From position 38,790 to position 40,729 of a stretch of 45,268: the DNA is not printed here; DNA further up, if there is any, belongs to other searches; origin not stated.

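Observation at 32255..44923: Candidate undescribed organic-acid catabolic regulon: BKACE+SDR / TAXI-TRAP / IclR+BCCP / carboxyltransferase / cytoplasmic Mo-enzyme / FadB-like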

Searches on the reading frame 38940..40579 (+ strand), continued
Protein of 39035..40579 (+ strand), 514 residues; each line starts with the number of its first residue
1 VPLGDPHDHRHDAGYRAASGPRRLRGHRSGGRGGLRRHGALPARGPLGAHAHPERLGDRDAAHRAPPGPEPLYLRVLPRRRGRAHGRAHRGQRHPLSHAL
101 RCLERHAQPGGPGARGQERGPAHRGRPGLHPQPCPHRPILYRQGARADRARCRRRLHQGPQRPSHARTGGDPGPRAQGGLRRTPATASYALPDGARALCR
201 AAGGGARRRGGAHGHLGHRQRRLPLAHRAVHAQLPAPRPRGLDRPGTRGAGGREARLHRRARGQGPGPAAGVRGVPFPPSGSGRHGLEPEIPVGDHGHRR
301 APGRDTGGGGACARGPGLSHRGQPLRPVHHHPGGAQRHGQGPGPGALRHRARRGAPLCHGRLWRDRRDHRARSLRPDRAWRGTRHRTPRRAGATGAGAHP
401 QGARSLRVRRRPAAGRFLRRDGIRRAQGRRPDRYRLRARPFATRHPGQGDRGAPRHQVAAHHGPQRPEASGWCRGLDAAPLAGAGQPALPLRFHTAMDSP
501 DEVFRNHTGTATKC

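Call 29: find_related_loci(query=A1, collection=genome_contigs, flank=10000)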
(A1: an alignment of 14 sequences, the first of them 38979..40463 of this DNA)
Query A1 (494 aa) in genome_contigs; peptide patterns used: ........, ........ (x = any residue, [..] = any of these).
599 stretches matched a pattern (row limit reached: there are more); 385 encode a relative of the query (tblastn E <= 1e-3); the best 80 are kept; 80 distinct loci.
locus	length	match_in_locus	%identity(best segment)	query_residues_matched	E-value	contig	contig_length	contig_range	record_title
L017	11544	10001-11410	81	7-481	0e+0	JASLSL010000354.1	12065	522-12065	MAG: Alphaproteobacteria bacterium isolate Arabian12_MAG_54 c_000002316340, whole genome shotgun sequence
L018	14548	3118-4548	76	5-481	0e+0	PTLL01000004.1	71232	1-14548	MAG: Alphaproteobacteria bacterium MarineAlpha3_Bin2 CFH03_4, whole genome shotgun sequence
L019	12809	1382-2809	77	5-480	0e+0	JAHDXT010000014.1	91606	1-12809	MAG: Hyphomicrobiaceae bacterium isolate PRO8 NODE_723_length_91606_cov_19.807910, whole genome shotgun sequence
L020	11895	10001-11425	75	7-481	0e+0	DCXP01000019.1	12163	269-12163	MAG TPA_asm: Proteobacteria bacterium UBA2133 UBA2133_contig_3587, whole genome shotgun sequence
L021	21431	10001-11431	76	5-481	0e+0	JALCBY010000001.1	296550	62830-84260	MAG: Hyphomicrobiaceae bacterium isolate IB1_shallow_maxbin_bins.tsv.006 NODE_1_length_296550_cov_30.446274, whole genom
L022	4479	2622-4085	75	5-492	0e+0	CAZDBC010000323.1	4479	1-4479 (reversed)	MAG TPA_asm: uncultured Kiloniellaceae bacterium isolate SRP141376_co4_6 genome assembly, contig: NODE_31844_length_4479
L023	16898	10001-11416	76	7-478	0e+0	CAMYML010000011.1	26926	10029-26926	MAG: uncultured Gammaproteobacteria bacterium isolate FO_M_Gamma_012 genome assembly, contig: scaffold_1128, whole genom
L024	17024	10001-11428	76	5-484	0e+0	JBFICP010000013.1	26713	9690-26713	MAG: Gammaproteobacteria bacterium isolate Mix_sand11.2021.09.D.12 k141_34955_length_26713_cov_23.2287, whole genome sho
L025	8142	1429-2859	74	5-481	0e+0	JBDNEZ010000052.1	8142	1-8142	MAG: Anderseniella sp. isolate concoct.10.ELB k141_105511, whole genome shotgun sequence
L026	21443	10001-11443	75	5-485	0e+0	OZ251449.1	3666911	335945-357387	MAG: Alphaproteobacteria bacterium isolate 02c84b84-2ec1-47c2-b806-535ae8168f41 genome assembly, chromosome: 1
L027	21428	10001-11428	75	5-480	0e+0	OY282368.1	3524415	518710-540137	MAG: uncultured Alphaproteobacteria bacterium isolate 22a88078-2868-43f5-a089-7a94dbfbad86 genome assembly, chromosome:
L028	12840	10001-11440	75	5-484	0e+0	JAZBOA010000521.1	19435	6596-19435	MAG: Anderseniella sp. isolate bin.758 k117_7089777, whole genome shotgun sequence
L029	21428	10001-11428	75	5-480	0e+0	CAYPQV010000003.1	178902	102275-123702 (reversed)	MAG TPA_asm: uncultured Hyphomicrobiales bacterium isolate SRP287051_co2_181 genome assembly, contig: NODE_128_length_17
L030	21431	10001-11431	76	5-481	0e+0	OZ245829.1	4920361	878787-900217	MAG: Hyphomicrobiales bacterium isolate e75b2482-386e-49a5-88ac-96db8616c2ba genome assembly, chromosome: 1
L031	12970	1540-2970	74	5-481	0e+0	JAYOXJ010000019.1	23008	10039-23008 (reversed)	MAG: Rhodospirillaceae bacterium isolate 139563_S164_metabat_bins_2.tsv.116_sub NODE_2121_length_23008_cov_5.122816, who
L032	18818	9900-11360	76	1-486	0e+0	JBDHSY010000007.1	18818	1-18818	MAG: Xanthobacteraceae bacterium isolate AS-MESO-OLR.376 NODE_9241_length_18818_cov_4.501307, whole genome shotgun seque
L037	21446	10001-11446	74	5-486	0e+0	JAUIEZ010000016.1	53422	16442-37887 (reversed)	MAG: Gammaproteobacteria bacterium isolate 8_bin.56 NODE_766_length_53422_cov_1.152622, whole genome shotgun sequence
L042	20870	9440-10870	75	2-478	0e+0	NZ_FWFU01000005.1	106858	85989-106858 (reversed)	Roseovarius halotolerans strain CECT 8110, whole genome shotgun sequence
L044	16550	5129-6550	74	5-478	0e+0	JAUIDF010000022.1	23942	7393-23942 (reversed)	MAG: Gammaproteobacteria bacterium isolate 7_bin.6 NODE_2074_length_23942_cov_0.966660, whole genome shotgun sequence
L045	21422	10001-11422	76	5-478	0e+0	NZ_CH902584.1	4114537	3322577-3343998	Roseovarius sp. 217 1099463000297, whole genome shotgun sequence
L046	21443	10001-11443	73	5-485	0e+0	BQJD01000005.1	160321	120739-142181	MAG: Marine bacterium B5-7 DHS20C01 DNA, sequence005, whole genome shotgun sequence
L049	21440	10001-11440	75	1-478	0e+0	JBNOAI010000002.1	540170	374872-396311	Leptospira interrogans strain LS0056 NODE_2_length_540170_cov_36.777560, whole genome shotgun sequence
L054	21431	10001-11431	74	7-482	0e+0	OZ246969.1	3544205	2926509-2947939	MAG: Arenicellales bacterium isolate 1218857c-7fba-425a-818a-049516f6d46d genome assembly, chromosome: 1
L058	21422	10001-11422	74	5-478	0e+0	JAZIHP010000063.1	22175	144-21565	MAG: Alphaproteobacteria bacterium isolate R2July2020-bin.35 R2July2020-bin.35_NODE_608_length_221754.121372, whole geno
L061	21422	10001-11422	75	5-478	0e+0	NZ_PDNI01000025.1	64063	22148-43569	Roseovarius nitratireducens strain TFZ 449, whole genome shotgun sequence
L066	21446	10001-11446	72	5-485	0e+0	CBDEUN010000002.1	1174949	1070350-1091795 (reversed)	MAG: Arenicellales bacterium isolate ddc2e614-7ccd-4de8-a6f4-cf4be92c68d5 genome assembly, contig: contig_2, whole genom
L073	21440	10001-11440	73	1-480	0e+0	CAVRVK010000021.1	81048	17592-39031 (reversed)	MAG: uncultured Alphaproteobacteria bacterium isolate MFD02242.bin.2.99 genome assembly, contig: contig_65068, whole gen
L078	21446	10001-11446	72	5-485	0e+0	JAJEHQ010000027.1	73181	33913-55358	MAG: Gammaproteobacteria bacterium isolate p16x60bins.63 k141_17777, whole genome shotgun sequence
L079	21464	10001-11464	72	5-490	0e+0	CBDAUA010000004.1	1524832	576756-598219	MAG: Arenicellales bacterium isolate a2fa9d04-6797-491b-ae79-428a86f5154d genome assembly, contig: contig_4, whole genom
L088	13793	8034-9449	74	5-480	0e+0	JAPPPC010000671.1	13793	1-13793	MAG: Rhodospirillaceae bacterium isolate SB9157_S6_bin_13 NODE_688_length_13793_cov_7.16786, whole genome shotgun sequen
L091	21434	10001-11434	72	3-480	0e+0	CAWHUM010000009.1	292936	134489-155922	MAG: uncultured Alphaproteobacteria bacterium isolate MFD05674.bin.1.159 genome assembly, contig: contig_14616, whole ge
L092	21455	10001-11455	68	1-485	0e+0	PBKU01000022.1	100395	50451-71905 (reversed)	MAG: Magnetovibrio sp. isolate SP26 MHASMcontig_3282815, whole genome shotgun sequence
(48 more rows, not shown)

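Call 37: search_protein_families(library=ncbifam, proteins=[window:38979-40463:+, L012:8605-10008:+, L012:11484-12308:+, L012:12336-13763:-, L015:3939-5228:-, L092:3856-5256:+, L066:14323-15285:+, L078:13141-14259:+, L032:2804-4093:+], max_evalue=1e-10)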
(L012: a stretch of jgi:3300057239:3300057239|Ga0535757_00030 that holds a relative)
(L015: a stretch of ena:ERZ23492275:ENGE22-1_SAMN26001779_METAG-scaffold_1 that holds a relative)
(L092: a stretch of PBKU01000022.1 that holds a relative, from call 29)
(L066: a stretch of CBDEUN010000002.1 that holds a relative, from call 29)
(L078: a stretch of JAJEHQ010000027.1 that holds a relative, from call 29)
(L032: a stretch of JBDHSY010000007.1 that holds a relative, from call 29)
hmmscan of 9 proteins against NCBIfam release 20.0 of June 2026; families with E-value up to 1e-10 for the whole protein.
window:38979-40463:+ (494 aa): 12 families
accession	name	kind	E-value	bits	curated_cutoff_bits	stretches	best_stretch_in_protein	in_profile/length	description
NF006761.0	PRK09282.1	domain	3.2e-130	435.4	402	1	5-439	2-432/591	pyruvate carboxylase subunit B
TIGR01108.1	oadA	equivalog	2.2e-116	389.6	756.5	1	10-441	2-433/582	sodium-extruding oxaloacetate decarboxylase subunit alpha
NF008985.0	PRK12331.1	equivalog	2e-109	366.4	718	1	6-438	3-434/465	oxaloacetate decarboxylase subunit alpha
NF010644.0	PRK14041.1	equivalog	3.3e-106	355.7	734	1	7-442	3-434/467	pyruvate carboxylase subunit B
NF010643.0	PRK14040.1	subfamily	8.4e-100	334.9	892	1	6-422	6-417/595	oxaloacetate decarboxylase subunit alpha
NF008984.0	PRK12330.1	equivalog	8.4e-94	315.1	827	1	4-438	3-439/500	methylmalonyl-CoA carboxytransferase subunit 5S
NF010645.0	PRK14042.1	equivalog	2.9e-82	277.3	1182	1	9-441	6-434/596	pyruvate carboxylase subunit B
NF009231.0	PRK12581.1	equivalog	1.3e-80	271.2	954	1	6-436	12-441/468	oxaloacetate decarboxylase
NF009554.0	PRK12999.1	equivalog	7.7e-60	202.8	965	1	5-414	532-953/1147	pyruvate carboxylase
TIGR01235.1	pyruv_carbox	equivalog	3.5e-52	177.1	1114.45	1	5-421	529-958/1143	pyruvate carboxylase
TIGR03217.1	4OH_2_O_val_ald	equivalog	9.5e-20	71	286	1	131-275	119-262/334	4-hydroxy-2-oxovalerate aldolase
NF006049.0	PRK08195.1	subfamily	1.2e-19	70.5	229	1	132-276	125-268/344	4-hyroxy-2-oxovalerate/4-hydroxy-2-oxopentanoic acid aldolase,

L012:8605-10008:+ (467 aa): 12 families
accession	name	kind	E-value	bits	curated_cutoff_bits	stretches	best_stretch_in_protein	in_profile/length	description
NF006367.0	PRK08591.1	subfamily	1.9e-191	636.7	597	1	15-460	2-445/451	acetyl-CoA carboxylase biotin carboxylase subunit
TIGR00514.1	accC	equivalog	4.4e-182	605.9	626.5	1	16-459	3-444/449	acetyl-CoA carboxylase biotin carboxylase subunit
NF009471.0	PRK12833.1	equivalog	5.1e-181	602.3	686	1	15-457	5-445/467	acetyl-CoA carboxylase biotin carboxylase subunit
NF009554.0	PRK12999.1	equivalog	2e-174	582.3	965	1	15-459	5-455/1147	pyruvate carboxylase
NF006406.0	PRK08654.1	equivalog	2.1e-169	564.2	739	1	16-459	3-443/499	acetyl-CoA carboxylase biotin carboxylase subunit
NF004085.0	PRK05586.1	equivalog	2.8e-163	544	723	1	15-459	2-444/448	acetyl-CoA carboxylase biotin carboxylase subunit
NF006286.0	PRK08462.1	equivalog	9.6e-162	538.9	740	1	15-458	4-443/445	acetyl-CoA carboxylase biotin carboxylase subunit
NF005525.0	PRK07178.1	equivalog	2.3e-157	524.4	768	1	15-458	2-441/471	acetyl-CoA carboxylase biotin carboxylase subunit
TIGR01235.1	pyruv_carbox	equivalog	2.5e-156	522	1114.45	1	17-459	1-451/1143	pyruvate carboxylase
TIGR02712.1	urea_carbox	equivalog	2.9e-151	505.5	1303.85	1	17-458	3-441/1201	urea carboxylase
NF006287.0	PRK08463.1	equivalog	3.1e-149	497.8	775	1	15-458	2-443/479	acetyl-CoA carboxylase subunit A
NF053643.1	Ddl_archaea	equivalog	3.7e-12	45.9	500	1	158-333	132-298/367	putative pseudomurein biosynthesis ATP-grasp protein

L012:11484-12308:+ (274 aa): 4 families
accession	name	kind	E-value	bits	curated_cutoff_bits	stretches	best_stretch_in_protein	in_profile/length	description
NF053568.1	3OXCoAcCUPNH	equivalog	2.1e-141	470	350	1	2-273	1-272/274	3-oxoadipate:acetyl-CoA acetyltransferase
NF052387.1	Lys_ferment_KCE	equivalog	8.2e-84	281.1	382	1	5-273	2-267/267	3-keto-5-aminohexanoate cleavage enzyme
NF052389.1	Lys_KAL_CLE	exception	1.7e-57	195.1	725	1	5-272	171-435/440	bifunctional 3-aminobutyryl-CoA ammonia lyase/3-keto-5-aminohexanoate cleavage enzyme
NF053538.1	DixhxACActTsKce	equivalog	1.1e-51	175.7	430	2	118-273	146-302/310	3,5-dioxohexanoate:acetyl-CoA acetone transferase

L012:12336-13763:- (475 aa): 9 families
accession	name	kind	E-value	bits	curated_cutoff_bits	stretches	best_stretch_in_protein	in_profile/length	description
NF047625.1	AcylSulfactDhSauS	equivalog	9.5e-231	766.5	600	1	15-475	3-464/464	acylating sulfoacetaldehyde dehydrogenase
NF010378.0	PRK13805.1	equivalog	2e-104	350.2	951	1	8-450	6-448/872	bifunctional acetaldehyde-CoA/alcohol dehydrogenase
TIGR02518.1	EutH_ACDH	equivalog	1.8e-91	307.4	620.1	1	15-456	7-446/488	acetaldehyde dehydrogenase (acetylating)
NF011927.0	PRK15398.1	subfamily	2e-56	191.6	403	1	21-429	41-441/465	aldehyde dehydrogenase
NF001221.0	PRK00197.1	equivalog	5.3e-18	64.9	289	1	105-419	107-382/418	glutamate-5-semialdehyde dehydrogenase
TIGR00407.1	proA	equivalog_domain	4.9e-16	58.6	317.45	1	106-420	95-374/398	glutamate-5-semialdehyde dehydrogenase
NF006916.0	PRK09407.1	equivalog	1.8e-13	49.9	521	1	109-279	151-320/526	succinic semialdehyde dehydrogenase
NF040648.1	lactal_redase_Meth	equivalog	1.6e-12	47.2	650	1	18-411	35-428/463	lactaldehyde dehydrogenase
NF052305.1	DioxValDhHalo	equivalog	2.6e-12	46.4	750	1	108-409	135-443/483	2,5-dioxovalerate dehydrogenase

L015:3939-5228:- (429 aa): 26 families (the best 25 are shown)
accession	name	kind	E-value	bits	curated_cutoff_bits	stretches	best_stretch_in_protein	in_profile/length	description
TIGR00132.1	gatA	equivalog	2.7e-67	227.5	481.1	1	16-281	4-287/466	Asp-tRNA(Asn)/Glu-tRNA(Gln) amidotransferase subunit GatA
NF005688.0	PRK07488.1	equivalog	1.3e-66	225.4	532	1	4-428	7-466/474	indoleacetamide hydrolase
NF005460.0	PRK07056.1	subfamily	2.1e-63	214.9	447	1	12-428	12-453/457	amidase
NF006631.0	PRK09201.1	equivalog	2.5e-63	214.5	461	1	7-425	6-452/466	AtzE family amidohydrolase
NF005686.0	PRK07486.1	subfamily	2.8e-61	207.7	465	1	2-362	8-394/486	amidase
NF004815.0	PRK06169.1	equivalog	7.6e-61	206.1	506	1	5-426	7-457/471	amidase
NF006169.0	PRK08310.1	equivalog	5e-60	203.9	391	1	64-426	19-392/395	amidase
TIGR02715.1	amido_AtzE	subfamily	8.9e-58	196.3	425.75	1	13-425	5-445/452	AtzE family amidohydrolase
NF004766.0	PRK06102.1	equivalog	5.3e-56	190.6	559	1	8-426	8-449/455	amidase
NF009119.0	PRK12470.1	equivalog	5.3e-55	187.3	498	1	4-426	5-450/462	amidase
NF004622.0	PRK05962.1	equivalog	2.5e-54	184.7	463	1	26-428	6-428/431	amidase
NF004717.0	PRK06061.1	equivalog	2.4e-53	181.5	498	1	12-426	21-465/483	amidase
NF006043.0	PRK08186.1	subfamily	2.1e-51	175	487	1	7-425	6-445/600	allophanate hydrolase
NF005687.0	PRK07487.1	subfamily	3.2e-50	171.3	428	1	3-427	3-455/468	amidase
NF006006.0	PRK08137.1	equivalog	5.7e-50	170.6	534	1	8-247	34-289/529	amidase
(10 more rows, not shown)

L092:3856-5256:+ (466 aa): 5 families
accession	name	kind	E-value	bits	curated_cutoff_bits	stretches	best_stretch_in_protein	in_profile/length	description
NF052592.1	LarAH_14_15_16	equivalog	6.2e-64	216.2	740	2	17-236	23-243/520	NPN-dependent hydroxyacid isomerase, LarAH14/15/16 family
NF052525.1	NPN_LarAH10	equivalog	5.2e-42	144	540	1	5-275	2-273/426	NPN-dependent 2-hydroxyacid racemase, LarAH10 family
NF052595.1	NPN_LarAH5_MAR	equivalog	1.4e-41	142.8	462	1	7-289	2-276/415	nickel-dependent malate racemase, LarAH5 family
NF052593.1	NPN_racem_MAR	equivalog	9.3e-41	139.8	500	1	7-290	2-278/415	nickel-dependent malate racemase, LarAH6 family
NF033504.2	Ni_dep_LarA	equivalog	7.2e-38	130.4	460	1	6-449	2-412/422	nickel-dependent lactate racemase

L066:14323-15285:+ (320 aa): 19 families
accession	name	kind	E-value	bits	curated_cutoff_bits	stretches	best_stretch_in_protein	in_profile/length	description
NF005471.0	PRK07066.1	equivalog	9.2e-118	392.9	414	1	8-309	11-313/321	L-carnitine dehydrogenase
NF005716.0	PRK07531.1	equivalog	1.6e-104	350.4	592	1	6-307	6-309/495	carnitine 3-dehydrogenase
NF004783.0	PRK06129.1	equivalog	7.6e-61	206.2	347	1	5-303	3-306/315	3-hydroxyacyl-CoA dehydrogenase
NF042925.1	FHMPC_DH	equivalog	5.9e-46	157.2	500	1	7-237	3-235/304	5-formyl-3-hydroxy-2-methylpyridine 4-carboxylate 5-dehydrogenase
NF006125.0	PRK08269.1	equivalog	6.2e-33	114.2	427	1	7-240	8-253/334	3-hydroxybutyryl-CoA dehydrogenase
NF006722.0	PRK09260.1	equivalog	1.2e-31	110.1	429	1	7-218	5-220/289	3-hydroxyacyl-CoA dehydrogenase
NF006124.0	PRK08268.1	subfamily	1.5e-30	106.6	508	1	3-224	6-230/507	3-hydroxyacyl-CoA dehydrogenase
NF006143.0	PRK08293.1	equivalog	1.5e-30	106.5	312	1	3-215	3-221/291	3-hydroxyacyl-CoA dehydrogenase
NF004474.0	PRK05808.1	subfamily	4.4e-30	104.9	408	1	6-219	5-221/283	3-hydroxybutyryl-CoA dehydrogenase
NF005875.0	PRK07819.1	subfamily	3.8e-24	85.6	319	1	4-221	5-227/287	3-hydroxybutyryl-CoA dehydrogenase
NF004699.0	PRK06035.1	equivalog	6.5e-22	78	500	1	71-216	78-221/294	3-hydroxyacyl-CoA dehydrogenase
TIGR02279.1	PaaC-3OHAcCoADH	equivalog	2.7e-21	76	669.4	1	6-225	7-229/503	3-hydroxyacyl-CoA dehydrogenase PaaH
NF005715.0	PRK07530.1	equivalog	1.2e-19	70.8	420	1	4-219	4-222/292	3-hydroxybutyryl-CoA dehydrogenase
NF008363.0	PRK11154.1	equivalog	7e-17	60.8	869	1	5-217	310-525/708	fatty acid oxidation complex subunit alpha FadJ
TIGR02441.1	fa_ox_alpha_mit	equivalog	2.8e-15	55.4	964.65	1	6-214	337-547/737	fatty acid oxidation complex subunit alpha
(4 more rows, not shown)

L078:13141-14259:+ (372 aa): 6 families
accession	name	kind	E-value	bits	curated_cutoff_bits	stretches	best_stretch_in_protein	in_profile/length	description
NF052585.1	SucGlutTfsCaiB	equivalog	7.8e-48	163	750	1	6-371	5-380/394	succinate--glutarate CoA-transferase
NF041294.1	Scnl_mescCoAtase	equivalog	4.8e-46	157.6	700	1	9-351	4-356/381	succinyl-CoA:mesaconate CoA-transferase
NF008511.0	PRK11430.1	equivalog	7.2e-46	157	522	1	7-271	8-269/381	CoA:oxalate CoA-transferase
NF003809.0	PRK05398.1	subfamily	4.3e-43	147.4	442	1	6-211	2-207/416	formyl-CoA transferase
TIGR03253.1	oxalate_frc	equivalog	4.9e-41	140.8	504.2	1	6-211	1-206/416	formyl-CoA transferase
NF002914.1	PRK03525.1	equivalog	1.9e-17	63.3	413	1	8-209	9-203/400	L-carnitine CoA-transferase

L032:2804-4093:+ (429 aa): 1 family
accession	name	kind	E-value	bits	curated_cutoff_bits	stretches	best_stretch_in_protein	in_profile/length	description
TIGR01728.1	SsuA_fam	subfamily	2.2e-18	66.5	163.5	1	71-295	3-230/290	aliphatic sulfonate ABC transporter substrate-binding protein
